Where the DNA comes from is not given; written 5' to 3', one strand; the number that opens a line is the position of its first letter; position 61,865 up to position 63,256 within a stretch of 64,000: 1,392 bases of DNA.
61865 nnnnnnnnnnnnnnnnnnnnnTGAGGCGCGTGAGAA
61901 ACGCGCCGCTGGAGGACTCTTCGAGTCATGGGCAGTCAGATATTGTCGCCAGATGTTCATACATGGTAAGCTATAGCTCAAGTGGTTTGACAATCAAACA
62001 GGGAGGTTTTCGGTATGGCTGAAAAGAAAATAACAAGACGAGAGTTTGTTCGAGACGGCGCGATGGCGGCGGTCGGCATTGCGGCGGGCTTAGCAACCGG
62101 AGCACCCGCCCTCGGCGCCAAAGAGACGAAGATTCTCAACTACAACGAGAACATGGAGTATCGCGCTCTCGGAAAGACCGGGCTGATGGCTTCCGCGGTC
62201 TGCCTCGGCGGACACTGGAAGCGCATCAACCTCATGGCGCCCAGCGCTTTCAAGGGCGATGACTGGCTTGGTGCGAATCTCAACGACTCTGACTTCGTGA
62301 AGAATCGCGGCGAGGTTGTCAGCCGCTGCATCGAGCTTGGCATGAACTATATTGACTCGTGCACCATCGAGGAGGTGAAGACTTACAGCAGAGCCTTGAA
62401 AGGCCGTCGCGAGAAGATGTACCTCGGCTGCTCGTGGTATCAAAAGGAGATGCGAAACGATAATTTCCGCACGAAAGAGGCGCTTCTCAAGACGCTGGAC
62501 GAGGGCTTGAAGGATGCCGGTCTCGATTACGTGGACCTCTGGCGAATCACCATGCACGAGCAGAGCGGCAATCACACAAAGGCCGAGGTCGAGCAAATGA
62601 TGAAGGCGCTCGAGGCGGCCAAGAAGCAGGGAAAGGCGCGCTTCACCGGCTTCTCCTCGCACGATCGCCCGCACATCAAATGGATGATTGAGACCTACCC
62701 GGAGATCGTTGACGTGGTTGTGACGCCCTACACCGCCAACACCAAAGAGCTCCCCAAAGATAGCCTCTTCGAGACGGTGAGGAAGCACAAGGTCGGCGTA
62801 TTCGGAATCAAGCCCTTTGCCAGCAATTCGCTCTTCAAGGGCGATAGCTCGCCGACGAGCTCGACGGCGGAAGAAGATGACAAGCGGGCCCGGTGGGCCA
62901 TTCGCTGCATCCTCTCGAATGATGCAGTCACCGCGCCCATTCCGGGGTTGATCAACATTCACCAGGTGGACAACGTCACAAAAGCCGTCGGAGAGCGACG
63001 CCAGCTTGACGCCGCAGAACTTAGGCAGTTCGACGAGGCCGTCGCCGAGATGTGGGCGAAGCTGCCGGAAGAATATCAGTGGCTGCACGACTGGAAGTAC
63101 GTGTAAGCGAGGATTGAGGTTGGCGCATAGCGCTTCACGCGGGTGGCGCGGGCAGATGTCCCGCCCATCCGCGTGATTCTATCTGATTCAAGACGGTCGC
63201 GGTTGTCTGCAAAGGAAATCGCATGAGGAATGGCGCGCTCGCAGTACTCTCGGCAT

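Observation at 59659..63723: Tandemly duplicated periplasmic module: TAT-exported aldo/keto reductase followed by a tetraheme cytochrome c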

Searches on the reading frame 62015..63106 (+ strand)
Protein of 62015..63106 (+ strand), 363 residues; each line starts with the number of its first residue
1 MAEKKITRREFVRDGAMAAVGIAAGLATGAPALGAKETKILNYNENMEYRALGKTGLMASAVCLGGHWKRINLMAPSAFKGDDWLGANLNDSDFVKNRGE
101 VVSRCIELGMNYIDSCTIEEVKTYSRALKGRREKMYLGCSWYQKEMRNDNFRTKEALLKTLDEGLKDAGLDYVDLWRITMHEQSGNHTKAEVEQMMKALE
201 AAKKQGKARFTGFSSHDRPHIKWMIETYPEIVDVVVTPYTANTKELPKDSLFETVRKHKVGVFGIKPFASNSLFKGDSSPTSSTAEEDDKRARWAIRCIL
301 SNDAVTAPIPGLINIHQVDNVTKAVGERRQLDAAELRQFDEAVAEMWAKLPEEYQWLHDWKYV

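Call 3: search_protein_families(library=pfam, proteins=[window:62015-63106:+], max_evalue=0.01)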
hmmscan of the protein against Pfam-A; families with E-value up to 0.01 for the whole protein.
window:62015-63106:+ (363 aa): 2 families
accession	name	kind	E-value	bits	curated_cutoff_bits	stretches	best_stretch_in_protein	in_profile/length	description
PF00248.27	Aldo_ket_red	-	2.2e-21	76.6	24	2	100-280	23-204/291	Aldo/keto reductase family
PF06242.16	TrcR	-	0.0074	16.8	22.2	0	186-245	36-98/139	Transcriptional cell cycle regulator TrcR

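Call 4: search_protein_families(library=ncbifam, proteins=[window:62015-63106:+], max_evalue=0.01)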
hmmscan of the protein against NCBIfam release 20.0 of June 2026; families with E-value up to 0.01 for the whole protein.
window:62015-63106:+ (363 aa): 4 families
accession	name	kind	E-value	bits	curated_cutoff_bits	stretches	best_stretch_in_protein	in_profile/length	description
NF007388.0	PRK09912.1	subfamily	3.4e-09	36.1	448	1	154-273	113-230/346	L-glyceraldehyde 3-phosphate reductase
NF049922.1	MethglyxlRedYdjG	equivalog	5.3e-07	29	550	1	153-268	110-220/326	NADH-dependent methylglyoxal reductase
NF008377.0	PRK11172.1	equivalog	6.5e-06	25.6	327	1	102-227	22-142/267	2,5-didehydrogluconate reductase DkgB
NF008598.0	PRK11565.1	equivalog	0.0017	17.5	425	1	100-227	32-151/275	2,5-didehydrogluconate reductase DkgA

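Call 13: search_solved_structures(query=window:62015-63106:+, max_evalue=0.01, show_alignments=2)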
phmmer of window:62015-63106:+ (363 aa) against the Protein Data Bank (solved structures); distinct sequences matched with E-value up to 0.01: 30.
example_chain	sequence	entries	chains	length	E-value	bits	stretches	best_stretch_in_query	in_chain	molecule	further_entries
3n6q_A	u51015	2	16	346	8e-09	38.1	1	154-273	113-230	YghZ aldo-keto reductase | ALDO-KETO REDUCTASE AKR14A1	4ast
4aub_A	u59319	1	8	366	9.6e-09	37.9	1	154-273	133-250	ALDO-KETO REDUCTASE AKR14A1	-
5t79_A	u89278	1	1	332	2e-07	33.5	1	152-273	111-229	Aldo-keto Reductase, OXIDOREDUCTASE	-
3erp_A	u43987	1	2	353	2.5e-07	33.2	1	152-273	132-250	Putative oxidoreductase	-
1ynp_A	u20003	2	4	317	1.4e-06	30.7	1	64-270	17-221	oxidoreductase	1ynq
7ezi_A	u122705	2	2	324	2.7e-06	29.8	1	101-274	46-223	L-galactose dehydrogenase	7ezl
6kik_A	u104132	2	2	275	4.5e-06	29.1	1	99-287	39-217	Oxidoreductase, aldo/keto reductase family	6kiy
5dan_A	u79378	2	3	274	4.9e-06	28.9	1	99-287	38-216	2,5-diketo-D-gluconic acid reductase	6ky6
7smi_A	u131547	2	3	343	7.2e-06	28.4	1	127-273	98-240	L-galactose dehydrogenase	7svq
1pyf_A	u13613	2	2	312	7.9e-06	28.3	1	130-278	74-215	IolS protein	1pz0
6hg6_A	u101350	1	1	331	1.2e-05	27.6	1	149-273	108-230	L-glyceraldehyde 3-phosphate reductase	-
8scc_A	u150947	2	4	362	1.4e-05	27.5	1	146-277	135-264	L-galactose dehydrogenase | L-galactose dehydrogenase isoform X1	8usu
9yeb_A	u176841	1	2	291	2.2e-05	26.8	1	151-307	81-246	Oxidoreductase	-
9wk1_D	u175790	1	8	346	6.2e-05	25.3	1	99-273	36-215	DON 3-epimerase chain D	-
4h8n_A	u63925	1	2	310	0.0001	24.6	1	158-229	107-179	Conjugated polyketone reductase C2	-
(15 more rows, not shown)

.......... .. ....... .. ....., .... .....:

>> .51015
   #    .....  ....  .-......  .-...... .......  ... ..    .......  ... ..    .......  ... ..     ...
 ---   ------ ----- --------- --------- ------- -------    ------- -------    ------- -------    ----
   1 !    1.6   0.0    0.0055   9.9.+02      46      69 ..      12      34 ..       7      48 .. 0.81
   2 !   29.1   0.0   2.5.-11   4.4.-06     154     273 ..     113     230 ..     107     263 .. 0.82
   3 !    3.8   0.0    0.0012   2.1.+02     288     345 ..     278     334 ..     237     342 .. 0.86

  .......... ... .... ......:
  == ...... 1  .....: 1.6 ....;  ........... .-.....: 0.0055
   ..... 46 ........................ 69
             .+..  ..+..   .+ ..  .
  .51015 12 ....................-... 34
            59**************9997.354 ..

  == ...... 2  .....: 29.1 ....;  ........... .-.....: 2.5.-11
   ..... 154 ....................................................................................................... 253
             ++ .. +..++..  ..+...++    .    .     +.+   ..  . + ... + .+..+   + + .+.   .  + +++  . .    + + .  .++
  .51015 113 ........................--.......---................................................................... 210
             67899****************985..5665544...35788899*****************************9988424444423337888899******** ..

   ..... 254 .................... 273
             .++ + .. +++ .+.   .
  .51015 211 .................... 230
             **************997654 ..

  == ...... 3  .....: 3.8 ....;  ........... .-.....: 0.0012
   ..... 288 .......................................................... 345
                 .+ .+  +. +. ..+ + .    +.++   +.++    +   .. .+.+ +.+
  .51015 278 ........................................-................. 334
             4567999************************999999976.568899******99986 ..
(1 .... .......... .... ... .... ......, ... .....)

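Call 40: find_homologous_proteins(query=window:62015-63106:+)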
Query window:62015-63106:+ (363 aa): 4456 proteins with E <= 0.001 among 8000 candidates; the best 120 are listed.
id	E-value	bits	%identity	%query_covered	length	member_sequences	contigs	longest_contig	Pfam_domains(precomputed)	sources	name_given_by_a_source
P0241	1.9e-244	828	99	100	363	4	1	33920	PF00248.28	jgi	jgi:predicted aldo/keto reductase-like oxidoreductase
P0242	4.2e-197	672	81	100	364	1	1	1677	PF00248.28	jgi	-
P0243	4.7e-190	649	77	100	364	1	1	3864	PF00248.28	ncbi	-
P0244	1.4e-189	648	77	100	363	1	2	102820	PF00248.28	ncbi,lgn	-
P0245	7.1e-187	639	76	100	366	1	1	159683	PF00248.28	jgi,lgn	-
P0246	1.0e-186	638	76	100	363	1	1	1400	PF00248.28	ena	-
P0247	5.4e-184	629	76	100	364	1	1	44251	PF00248.28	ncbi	-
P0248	4.0e-183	626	74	100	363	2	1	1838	PF00248.28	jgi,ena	-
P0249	1.4e-182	625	76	100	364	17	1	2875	PF00248.28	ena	-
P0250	4.0e-177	607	73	100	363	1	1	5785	PF00248.28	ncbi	-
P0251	6.1e-177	606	73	100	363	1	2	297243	PF00248.28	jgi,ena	-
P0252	9.1e-177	605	74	100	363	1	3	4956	PF00248.28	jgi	jgi:aryl-alcohol dehydrogenase-like predicted oxidoreductase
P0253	1.3e-176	605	72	100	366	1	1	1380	PF00248.28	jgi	jgi:aryl-alcohol dehydrogenase-like predicted oxidoreductase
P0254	2.3e-175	601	72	100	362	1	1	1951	PF00248.28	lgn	-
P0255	2.3e-175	601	72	100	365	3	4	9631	PF00248.28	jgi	-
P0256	4.3e-172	590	70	100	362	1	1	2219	PF00248.28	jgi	jgi:aryl-alcohol dehydrogenase-like predicted oxidoreductase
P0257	1.0e-171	589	70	100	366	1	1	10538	PF00248.28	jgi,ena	-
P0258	1.1e-169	582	71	100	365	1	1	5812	PF00248.28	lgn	-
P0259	2.5e-168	578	70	100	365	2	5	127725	PF00248.28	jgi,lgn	-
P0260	1.1e-167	576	68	100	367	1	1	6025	PF00248.28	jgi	-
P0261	1.4e-166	572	69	100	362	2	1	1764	PF00248.28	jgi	jgi:aryl-alcohol dehydrogenase-like predicted oxidoreductase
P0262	1.6e-166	572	71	100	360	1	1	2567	PF00248.28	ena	-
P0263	2.1e-166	571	68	99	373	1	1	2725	PF00248.28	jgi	jgi:predicted aldo/keto reductase-like oxidoreductase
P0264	4.3e-166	570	69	100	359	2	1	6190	PF00248.28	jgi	-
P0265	5.7e-166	570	68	99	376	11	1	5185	PF00248.28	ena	-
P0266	7.2e-166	570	70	99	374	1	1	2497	PF00248.28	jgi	jgi:aryl-alcohol dehydrogenase-like predicted oxidoreductase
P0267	8.1e-166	569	68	100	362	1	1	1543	PF00248.28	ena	-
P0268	1.5e-165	568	67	100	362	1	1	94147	PF00248.28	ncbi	ncbi:MAG: aldo/keto reductase [Candidatus Brocadiia bacterium]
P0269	3.4e-165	567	69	100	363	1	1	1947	PF00248.28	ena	-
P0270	3.5e-165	567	67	100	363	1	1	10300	PF00248.28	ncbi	-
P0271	3.5e-165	567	69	99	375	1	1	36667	PF00248.28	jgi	jgi:predicted aldo/keto reductase-like oxidoreductase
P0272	3.9e-165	567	69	99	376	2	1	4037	PF00248.28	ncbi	-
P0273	4.0e-165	567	69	99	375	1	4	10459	PF00248.28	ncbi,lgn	-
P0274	4.4e-165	567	67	100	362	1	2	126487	PF00248.28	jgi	-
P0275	5.6e-165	567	69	99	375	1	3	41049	PF00248.28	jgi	jgi:predicted aldo/keto reductase-like oxidoreductase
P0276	6.6e-165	566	69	100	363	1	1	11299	PF00248.28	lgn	-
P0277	8.4e-165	566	69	99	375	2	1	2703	PF00248.28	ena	-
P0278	1.4e-164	565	69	99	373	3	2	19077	PF00248.28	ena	-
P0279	1.6e-164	565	67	99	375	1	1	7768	PF00248.28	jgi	jgi:predicted aldo/keto reductase-like oxidoreductase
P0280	1.8e-164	565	69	99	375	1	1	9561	PF00248.28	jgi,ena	-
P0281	2.8e-164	564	71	99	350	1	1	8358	PF00248.28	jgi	jgi:aryl-alcohol dehydrogenase-like predicted oxidoreductase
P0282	2.8e-164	564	69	100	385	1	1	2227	PF00248.28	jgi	jgi:hypothetical protein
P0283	3.0e-164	564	69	99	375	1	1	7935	PF00248.28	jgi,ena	-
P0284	3.5e-164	564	70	99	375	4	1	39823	PF00248.28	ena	-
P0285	5.7e-164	563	68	99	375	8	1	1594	PF00248.28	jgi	-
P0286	7.6e-164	563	69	99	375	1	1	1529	PF00248.28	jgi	-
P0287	2.6e-163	561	69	99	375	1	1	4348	PF00248.28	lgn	-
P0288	3.4e-163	561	68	100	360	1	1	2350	PF00248.28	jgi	-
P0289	5.1e-163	560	69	99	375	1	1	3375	PF00248.28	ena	-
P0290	6.4e-163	560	67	100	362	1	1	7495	PF00248.28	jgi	jgi:aryl-alcohol dehydrogenase-like predicted oxidoreductase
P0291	6.8e-163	560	69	99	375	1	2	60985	PF00248.28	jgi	jgi:predicted aldo/keto reductase-like oxidoreductase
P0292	6.9e-163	560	67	100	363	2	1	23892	PF00248.28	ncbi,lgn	-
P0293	7.0e-163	560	70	100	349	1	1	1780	PF00248.28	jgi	jgi:aryl-alcohol dehydrogenase-like predicted oxidoreductase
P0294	8.7e-163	559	67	99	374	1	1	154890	PF00248.28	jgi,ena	-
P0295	1.0e-162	559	68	99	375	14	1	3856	PF00248.28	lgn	-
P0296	1.3e-162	559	68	100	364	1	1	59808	PF00248.28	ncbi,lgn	-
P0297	1.3e-162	559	67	100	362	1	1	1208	PF00248.28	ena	-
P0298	1.7e-162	558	66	99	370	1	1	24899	PF00248.28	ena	-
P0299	2.6e-162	558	68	99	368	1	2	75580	PF00248.28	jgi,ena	-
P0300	3.4e-162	557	67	99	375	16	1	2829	PF00248.28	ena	-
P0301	5.8e-162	557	67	100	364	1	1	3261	PF00248.28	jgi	jgi:aryl-alcohol dehydrogenase-like predicted oxidoreductase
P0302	6.2e-162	557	68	100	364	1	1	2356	PF00248.28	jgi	jgi:aryl-alcohol dehydrogenase-like predicted oxidoreductase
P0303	9.0e-162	556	69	100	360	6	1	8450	PF00248.28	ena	-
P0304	9.5e-162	556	67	99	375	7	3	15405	PF00248.28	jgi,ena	jgi:aryl-alcohol dehydrogenase-like predicted oxidoreductase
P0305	1.9e-161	555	64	100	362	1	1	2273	PF00248.28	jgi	jgi:aryl-alcohol dehydrogenase-like predicted oxidoreductase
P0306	3.7e-161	554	68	99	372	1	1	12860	PF00248.28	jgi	jgi:aryl-alcohol dehydrogenase-like predicted oxidoreductase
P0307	4.1e-161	554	67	100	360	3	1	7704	PF00248.28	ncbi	-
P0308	4.2e-161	554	68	99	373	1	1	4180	PF00248.28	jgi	jgi:predicted aldo/keto reductase-like oxidoreductase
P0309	4.7e-161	554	67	100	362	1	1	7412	PF00248.28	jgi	-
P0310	5.2e-161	554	67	99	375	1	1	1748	PF00248.28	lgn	-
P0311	7.6e-161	553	66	100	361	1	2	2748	PF00248.28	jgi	-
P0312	8.5e-161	553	69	99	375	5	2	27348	PF00248.28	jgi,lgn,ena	-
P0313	9.3e-161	553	65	100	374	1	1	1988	PF00248.28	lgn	-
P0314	9.7e-161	553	66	99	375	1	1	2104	PF00248.28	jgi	jgi:aryl-alcohol dehydrogenase-like predicted oxidoreductase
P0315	1.2e-160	552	66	99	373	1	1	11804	PF00248.28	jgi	jgi:aryl-alcohol dehydrogenase-like predicted oxidoreductase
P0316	1.2e-160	552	67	99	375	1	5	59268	PF00248.28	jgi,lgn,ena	-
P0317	1.8e-160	552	66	100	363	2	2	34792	PF00248.28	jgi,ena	-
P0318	1.9e-160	552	66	99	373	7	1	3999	PF00248.28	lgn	-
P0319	2.3e-160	551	67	99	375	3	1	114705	PF00248.28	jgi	jgi:aryl-alcohol dehydrogenase-like predicted oxidoreductase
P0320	3.7e-160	551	66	99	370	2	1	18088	PF00248.28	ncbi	-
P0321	4.5e-160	550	69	100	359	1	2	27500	PF00248.28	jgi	jgi:hypothetical protein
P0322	4.7e-160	550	66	100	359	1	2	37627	PF00248.28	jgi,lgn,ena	-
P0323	5.5e-160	550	67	100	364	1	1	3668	PF00248.28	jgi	-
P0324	6.1e-160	550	66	99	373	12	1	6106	PF00248.28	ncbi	-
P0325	6.8e-160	550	68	100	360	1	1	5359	PF00248.28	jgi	-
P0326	1.2e-159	549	66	99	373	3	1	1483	PF00248.28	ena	-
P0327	1.8e-159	549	66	100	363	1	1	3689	PF00248.28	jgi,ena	jgi:predicted aldo/keto reductase-like oxidoreductase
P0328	1.8e-159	548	67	100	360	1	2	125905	PF00248.28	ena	-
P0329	1.9e-159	548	67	100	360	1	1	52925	PF00248.28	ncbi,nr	ncbi:MAG: aldo/keto reductase [Planctomycetes bacterium]|nr:aldo/keto reductase [Planctomycetota bac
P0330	2.3e-159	548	66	100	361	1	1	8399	PF00248.28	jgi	-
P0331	3.2e-159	548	68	99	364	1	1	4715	PF00248.28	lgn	-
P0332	3.3e-159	548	67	100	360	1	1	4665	PF00248.28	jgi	jgi:aryl-alcohol dehydrogenase-like predicted oxidoreductase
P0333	3.3e-159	548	66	99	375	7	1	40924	PF00248.28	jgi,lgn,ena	-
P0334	3.7e-159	547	66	100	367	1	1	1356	PF00248.28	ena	-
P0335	4.2e-159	547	67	99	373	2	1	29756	PF00248.28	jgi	jgi:predicted aldo/keto reductase-like oxidoreductase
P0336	4.5e-159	547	66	100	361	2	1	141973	PF00248.28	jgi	-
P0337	4.7e-159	547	68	100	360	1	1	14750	PF00248.28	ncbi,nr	ncbi:MAG: aldo/keto reductase [Planctomycetota bacterium]|nr:aldo/keto reductase [Planctomycetota ba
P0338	5.7e-159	547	65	100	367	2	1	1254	PF00248.28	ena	-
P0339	6.3e-159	547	66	100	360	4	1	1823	PF00248.28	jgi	-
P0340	7.6e-159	546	67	100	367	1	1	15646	PF00248.28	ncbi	-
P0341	8.7e-159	546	66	100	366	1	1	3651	PF00248.28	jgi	jgi:predicted aldo/keto reductase-like oxidoreductase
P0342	8.9e-159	546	72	91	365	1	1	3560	PF00248.28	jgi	-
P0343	1.6e-158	545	66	100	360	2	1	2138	PF00248.28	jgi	-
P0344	2.1e-158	545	66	99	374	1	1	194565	PF00248.28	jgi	-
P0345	2.3e-158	545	65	100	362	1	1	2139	PF00248.28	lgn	-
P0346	2.8e-158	545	66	99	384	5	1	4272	PF00248.28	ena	-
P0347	3.1e-158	544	67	100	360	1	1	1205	PF00248.28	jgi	jgi:aryl-alcohol dehydrogenase-like predicted oxidoreductase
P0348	3.5e-158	544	67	99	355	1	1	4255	PF00248.28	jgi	jgi:hypothetical protein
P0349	3.6e-158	544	65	99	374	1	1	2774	PF00248.28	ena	-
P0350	4.8e-158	544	65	100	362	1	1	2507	PF00248.28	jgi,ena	-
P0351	6.8e-158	543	66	99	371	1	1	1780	PF00248.28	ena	-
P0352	7.1e-158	543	67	100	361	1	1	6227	PF00248.28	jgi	jgi:aryl-alcohol dehydrogenase-like predicted oxidoreductase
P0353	7.3e-158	543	67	99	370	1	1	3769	PF00248.28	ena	-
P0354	7.3e-158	543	69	98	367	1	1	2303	PF00248.28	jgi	-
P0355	9.1e-158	543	65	100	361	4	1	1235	PF00248.28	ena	-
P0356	9.4e-158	543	66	100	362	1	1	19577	PF00248.28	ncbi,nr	ncbi:hypothetical protein AMJ85_05840 [candidate division BRC1 bacterium SM23_51]|nr:MAG: hypothetic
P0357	9.8e-158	543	66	99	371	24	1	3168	PF00248.28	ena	-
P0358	1.4e-157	542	66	99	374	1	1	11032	PF00248.28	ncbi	ncbi:MAG: aldo/keto reductase [Phycisphaerae bacterium]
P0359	1.5e-157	542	66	100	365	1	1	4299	PF00248.28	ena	-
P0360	1.6e-157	542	67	99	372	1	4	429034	PF00248.28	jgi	-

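Call 41: find_encoding_contigs(protein=P0268, flank=5000, max_places=1)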
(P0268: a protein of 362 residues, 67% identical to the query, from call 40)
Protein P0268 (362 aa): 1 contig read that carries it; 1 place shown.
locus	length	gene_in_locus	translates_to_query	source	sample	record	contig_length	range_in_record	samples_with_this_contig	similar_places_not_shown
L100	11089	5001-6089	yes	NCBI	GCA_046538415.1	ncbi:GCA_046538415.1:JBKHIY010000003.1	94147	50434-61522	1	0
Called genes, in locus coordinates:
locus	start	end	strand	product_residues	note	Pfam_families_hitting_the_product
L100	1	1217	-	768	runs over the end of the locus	PF09852:DUF2079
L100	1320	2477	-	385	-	PF01408:GFO_IDH_MocA, PF02894:GFO_IDH_MocA_C, PF22725:GFO_IDH_MocA_C3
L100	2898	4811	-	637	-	-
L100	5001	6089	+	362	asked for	PF00248:Aldo_ket_red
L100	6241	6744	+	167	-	PF22678:Cytochrom_c_NrfB-like (faint), PF13435:Cytochrome_C554 (faint), PF09699:Paired_CXXCH_1 (faint)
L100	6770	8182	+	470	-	PF00884:Sulfatase, PF16347:SGSH_C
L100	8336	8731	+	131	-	-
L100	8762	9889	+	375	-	PF01594:AI-2E_transport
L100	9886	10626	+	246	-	PF04909:Amidohydro_2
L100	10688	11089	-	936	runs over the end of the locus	PF06439:3keto-disac_hyd (faint)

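Call 42: find_encoding_contigs(protein=P0356, flank=5000, max_places=1)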
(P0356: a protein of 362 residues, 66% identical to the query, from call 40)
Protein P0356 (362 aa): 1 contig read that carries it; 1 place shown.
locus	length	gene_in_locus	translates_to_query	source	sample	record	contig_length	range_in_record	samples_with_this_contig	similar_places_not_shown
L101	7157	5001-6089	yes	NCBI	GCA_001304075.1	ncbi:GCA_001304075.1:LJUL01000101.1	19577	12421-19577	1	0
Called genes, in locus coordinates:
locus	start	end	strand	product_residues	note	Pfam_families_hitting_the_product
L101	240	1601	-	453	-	PF02366:PMT (weak)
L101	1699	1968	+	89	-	-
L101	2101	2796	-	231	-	PF00561:Abhydrolase_1, PF02089:Palm_thioest (weak), PF12146:Hydrolase_4 (weak), PF12695:Abhydrolase_5 (weak), PF12697:Abhydrolase_6, PF24096:DUF7379 (weak)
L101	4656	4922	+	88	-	PF03485:Arg_tRNA_synt_N (weak)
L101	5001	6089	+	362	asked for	PF00248:Aldo_ket_red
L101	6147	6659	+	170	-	-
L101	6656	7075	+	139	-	-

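Call 43: find_encoding_contigs(protein=P0344, flank=5000, max_places=1)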
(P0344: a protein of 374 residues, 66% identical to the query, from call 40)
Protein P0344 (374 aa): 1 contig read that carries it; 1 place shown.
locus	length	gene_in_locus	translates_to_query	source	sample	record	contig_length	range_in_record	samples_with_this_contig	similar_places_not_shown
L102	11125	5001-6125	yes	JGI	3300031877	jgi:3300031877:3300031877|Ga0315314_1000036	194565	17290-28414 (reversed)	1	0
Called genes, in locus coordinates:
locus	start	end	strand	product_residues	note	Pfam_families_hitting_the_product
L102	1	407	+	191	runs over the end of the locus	-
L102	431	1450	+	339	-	PF00595:PDZ (faint), PF13180:PDZ_2, PF17820:PDZ_6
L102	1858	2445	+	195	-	-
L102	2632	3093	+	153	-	PF01161:PBP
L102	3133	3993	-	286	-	PF16697:Yop-YscD_cpl, PF00498:FHA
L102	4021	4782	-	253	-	PF00753:Lactamase_B, PF23023:Anti-Pycsar_Apyc1 (weak), PF12706:Lactamase_B_2 (weak)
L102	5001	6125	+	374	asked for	PF00248:Aldo_ket_red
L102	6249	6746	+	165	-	PF13435:Cytochrome_C554 (weak), PF09699:Paired_CXXCH_1 (faint)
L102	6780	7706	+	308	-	PF06283:ThuA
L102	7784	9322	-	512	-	PF00884:Sulfatase, PF01663:Phosphodiest, PF16347:SGSH_C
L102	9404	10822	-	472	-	PF03600:CitMHS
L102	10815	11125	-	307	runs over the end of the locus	PF00359:PTS_EIIA_2, PF00571:CBS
